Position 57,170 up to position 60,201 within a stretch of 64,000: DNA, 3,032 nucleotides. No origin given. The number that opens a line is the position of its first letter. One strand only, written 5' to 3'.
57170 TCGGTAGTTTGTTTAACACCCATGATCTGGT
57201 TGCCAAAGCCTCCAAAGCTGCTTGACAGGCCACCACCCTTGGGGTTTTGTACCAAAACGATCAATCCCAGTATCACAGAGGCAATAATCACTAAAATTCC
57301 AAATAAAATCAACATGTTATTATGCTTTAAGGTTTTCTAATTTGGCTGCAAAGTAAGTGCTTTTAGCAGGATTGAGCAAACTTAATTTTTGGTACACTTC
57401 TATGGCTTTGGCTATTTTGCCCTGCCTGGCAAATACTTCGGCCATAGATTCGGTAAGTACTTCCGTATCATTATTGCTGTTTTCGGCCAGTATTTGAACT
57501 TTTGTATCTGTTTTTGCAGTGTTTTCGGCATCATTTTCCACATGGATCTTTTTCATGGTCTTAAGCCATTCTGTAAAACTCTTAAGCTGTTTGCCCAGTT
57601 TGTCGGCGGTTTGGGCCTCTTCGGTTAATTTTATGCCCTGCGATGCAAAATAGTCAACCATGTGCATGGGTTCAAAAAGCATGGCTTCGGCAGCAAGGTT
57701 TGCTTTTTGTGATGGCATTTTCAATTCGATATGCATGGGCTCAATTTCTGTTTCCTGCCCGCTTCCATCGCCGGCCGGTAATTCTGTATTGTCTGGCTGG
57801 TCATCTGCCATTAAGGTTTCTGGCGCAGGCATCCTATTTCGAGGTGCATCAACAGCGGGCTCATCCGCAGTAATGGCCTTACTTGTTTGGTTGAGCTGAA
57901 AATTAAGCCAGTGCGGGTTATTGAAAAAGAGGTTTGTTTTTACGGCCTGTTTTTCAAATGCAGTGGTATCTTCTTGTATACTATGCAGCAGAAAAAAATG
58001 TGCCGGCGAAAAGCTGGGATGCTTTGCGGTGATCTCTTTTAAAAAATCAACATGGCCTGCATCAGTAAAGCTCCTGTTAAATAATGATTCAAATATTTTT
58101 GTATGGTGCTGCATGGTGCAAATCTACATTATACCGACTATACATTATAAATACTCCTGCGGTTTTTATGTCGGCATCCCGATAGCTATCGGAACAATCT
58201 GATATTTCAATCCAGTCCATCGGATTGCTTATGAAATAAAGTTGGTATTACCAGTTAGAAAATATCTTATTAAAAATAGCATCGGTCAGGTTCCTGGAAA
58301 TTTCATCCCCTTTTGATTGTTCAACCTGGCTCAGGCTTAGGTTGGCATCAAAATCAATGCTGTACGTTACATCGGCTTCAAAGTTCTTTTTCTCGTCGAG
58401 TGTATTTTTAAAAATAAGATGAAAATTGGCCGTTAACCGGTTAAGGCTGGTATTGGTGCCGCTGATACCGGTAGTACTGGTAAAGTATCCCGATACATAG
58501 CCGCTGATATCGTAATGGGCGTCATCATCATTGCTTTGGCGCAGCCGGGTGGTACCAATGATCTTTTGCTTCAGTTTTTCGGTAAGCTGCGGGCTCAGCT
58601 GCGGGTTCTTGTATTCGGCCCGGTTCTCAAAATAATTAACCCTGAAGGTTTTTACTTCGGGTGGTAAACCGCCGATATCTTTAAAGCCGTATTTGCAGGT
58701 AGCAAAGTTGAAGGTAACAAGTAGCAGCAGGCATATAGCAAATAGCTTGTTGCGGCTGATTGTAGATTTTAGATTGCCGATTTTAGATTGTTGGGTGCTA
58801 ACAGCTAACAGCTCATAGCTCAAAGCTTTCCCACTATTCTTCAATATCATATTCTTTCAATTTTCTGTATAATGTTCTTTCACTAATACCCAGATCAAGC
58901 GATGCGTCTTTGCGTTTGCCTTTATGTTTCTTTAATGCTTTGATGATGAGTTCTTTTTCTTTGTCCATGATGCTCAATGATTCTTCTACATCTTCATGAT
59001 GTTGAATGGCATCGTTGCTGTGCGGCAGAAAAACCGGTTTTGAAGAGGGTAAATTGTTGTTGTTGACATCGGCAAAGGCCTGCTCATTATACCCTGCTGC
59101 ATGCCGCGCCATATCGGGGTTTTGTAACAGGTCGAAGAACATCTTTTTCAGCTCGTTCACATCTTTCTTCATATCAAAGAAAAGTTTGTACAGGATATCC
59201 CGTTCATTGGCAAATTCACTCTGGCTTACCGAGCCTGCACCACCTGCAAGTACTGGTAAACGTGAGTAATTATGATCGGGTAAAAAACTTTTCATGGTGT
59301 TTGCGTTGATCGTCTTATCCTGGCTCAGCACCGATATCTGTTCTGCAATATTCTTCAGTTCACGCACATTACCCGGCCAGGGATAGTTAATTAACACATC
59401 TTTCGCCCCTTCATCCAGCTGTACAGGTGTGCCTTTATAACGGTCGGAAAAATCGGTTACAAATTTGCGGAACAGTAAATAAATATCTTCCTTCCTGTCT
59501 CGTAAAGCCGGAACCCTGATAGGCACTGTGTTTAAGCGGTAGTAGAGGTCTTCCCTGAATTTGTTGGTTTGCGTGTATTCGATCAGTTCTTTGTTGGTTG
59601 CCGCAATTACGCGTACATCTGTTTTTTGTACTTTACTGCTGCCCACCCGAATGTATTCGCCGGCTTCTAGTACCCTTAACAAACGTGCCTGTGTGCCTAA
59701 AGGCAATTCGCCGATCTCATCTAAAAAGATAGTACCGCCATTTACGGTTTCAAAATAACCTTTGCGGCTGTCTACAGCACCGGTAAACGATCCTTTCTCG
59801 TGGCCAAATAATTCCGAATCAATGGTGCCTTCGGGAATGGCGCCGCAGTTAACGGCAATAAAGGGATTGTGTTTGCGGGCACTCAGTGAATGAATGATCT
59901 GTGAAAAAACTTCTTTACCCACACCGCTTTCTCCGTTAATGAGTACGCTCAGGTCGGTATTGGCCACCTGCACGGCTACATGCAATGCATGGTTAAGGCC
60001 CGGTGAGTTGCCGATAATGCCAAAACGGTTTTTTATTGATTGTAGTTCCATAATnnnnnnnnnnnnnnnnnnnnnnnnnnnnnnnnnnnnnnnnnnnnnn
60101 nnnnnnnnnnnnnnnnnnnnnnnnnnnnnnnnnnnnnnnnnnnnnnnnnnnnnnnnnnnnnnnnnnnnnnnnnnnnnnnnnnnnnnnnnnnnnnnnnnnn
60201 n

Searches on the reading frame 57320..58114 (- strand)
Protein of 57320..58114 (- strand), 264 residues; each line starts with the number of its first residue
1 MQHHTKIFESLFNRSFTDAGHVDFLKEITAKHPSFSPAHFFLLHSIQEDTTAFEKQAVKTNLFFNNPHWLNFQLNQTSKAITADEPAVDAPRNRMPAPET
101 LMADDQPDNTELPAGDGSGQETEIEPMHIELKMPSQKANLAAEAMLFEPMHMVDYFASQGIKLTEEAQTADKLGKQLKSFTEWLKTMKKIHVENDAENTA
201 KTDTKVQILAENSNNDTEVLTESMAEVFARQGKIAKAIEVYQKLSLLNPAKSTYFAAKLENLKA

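Call 31: search_protein_families(library=pfam, proteins=[window:57320-58114:-], max_evalue=0.01)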
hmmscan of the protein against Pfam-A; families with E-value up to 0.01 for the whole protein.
window:57320-58114:- (264 aa): 1 family
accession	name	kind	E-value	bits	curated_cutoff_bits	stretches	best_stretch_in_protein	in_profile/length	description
PF18768.7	RNPP_C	-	1.5e-05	25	26.5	1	164-244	21-105/213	RNPP family C-terminal domain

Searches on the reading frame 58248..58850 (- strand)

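Call 31: search_protein_families(library=pfam, proteins=[window:58248-58850:-], max_evalue=0.01)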
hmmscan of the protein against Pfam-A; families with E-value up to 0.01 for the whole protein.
window:58248-58850:- (200 aa): 2 families
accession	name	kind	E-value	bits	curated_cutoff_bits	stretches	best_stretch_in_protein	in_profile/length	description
PF04390.17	LptE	-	5.7e-10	40.3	23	1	66-196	1-118/118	Lipopolysaccharide-assembly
PF19579.4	FtsL_2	-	0.0052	17.1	24.6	1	36-98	22-84/100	Bacteriodetes cell division protein (FtsL-like)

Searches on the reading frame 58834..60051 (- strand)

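Call 31: search_protein_families(library=pfam, proteins=[window:58834-60051:-], max_evalue=0.01)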
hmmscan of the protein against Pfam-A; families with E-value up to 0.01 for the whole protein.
window:58834-60051:- (405 aa): 7 families
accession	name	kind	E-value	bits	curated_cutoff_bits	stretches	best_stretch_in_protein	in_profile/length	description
PF00158.32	Sigma54_activat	-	1.1e-67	227.4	20.2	1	12-178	1-167/168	Sigma-54 interaction domain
PF25601.1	AAA_lid_14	-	4.6e-21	74.9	27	1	184-257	1-74/87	AAA+ ATPase lid domain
PF14532.12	Sigma54_activ_2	-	1.1e-17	65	25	1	28-183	16-138/138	Sigma-54 interaction domain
PF02954.25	HTH_8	-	6.9e-12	45.3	22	1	365-401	6-42/42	Bacterial regulatory protein, Fis family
PF18024.7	HTH_50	-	1.6e-06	28.1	27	1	363-403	10-49/50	Helix-turn-helix domain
PF07728.20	AAA_5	-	6.6e-06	26.6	22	1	36-171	2-137/139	AAA domain (dynein-related subfamily)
PF07724.20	AAA_2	-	2e-05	25.1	27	1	35-163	5-134/166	AAA domain (Cdc48 subfamily)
